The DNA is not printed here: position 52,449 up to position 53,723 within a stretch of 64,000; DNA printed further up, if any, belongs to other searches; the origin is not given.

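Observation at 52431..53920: AT-richer cassette bracketed by 23-27 bp repeats and encoding a HEPN-motif protein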

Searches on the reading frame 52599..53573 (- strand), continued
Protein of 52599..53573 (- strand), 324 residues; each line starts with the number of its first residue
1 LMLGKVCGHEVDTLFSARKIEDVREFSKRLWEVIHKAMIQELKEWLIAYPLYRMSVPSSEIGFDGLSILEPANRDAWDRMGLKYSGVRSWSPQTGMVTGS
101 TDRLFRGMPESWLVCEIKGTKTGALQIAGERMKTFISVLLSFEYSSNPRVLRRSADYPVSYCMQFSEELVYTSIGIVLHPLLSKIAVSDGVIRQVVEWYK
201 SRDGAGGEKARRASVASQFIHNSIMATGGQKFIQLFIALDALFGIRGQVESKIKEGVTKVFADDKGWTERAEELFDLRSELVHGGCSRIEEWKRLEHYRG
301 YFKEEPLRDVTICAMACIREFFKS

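Call 91: search_protein_families(library=phrogs, proteins=[P0002], max_evalue=0.1)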
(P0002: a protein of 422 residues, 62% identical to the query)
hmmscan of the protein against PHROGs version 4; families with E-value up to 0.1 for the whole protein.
P0002 (422 aa): 1 family
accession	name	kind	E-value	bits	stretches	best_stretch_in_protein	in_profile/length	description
phrog_23812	-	unknown function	0.0038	16.9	1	314-416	294-396/440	-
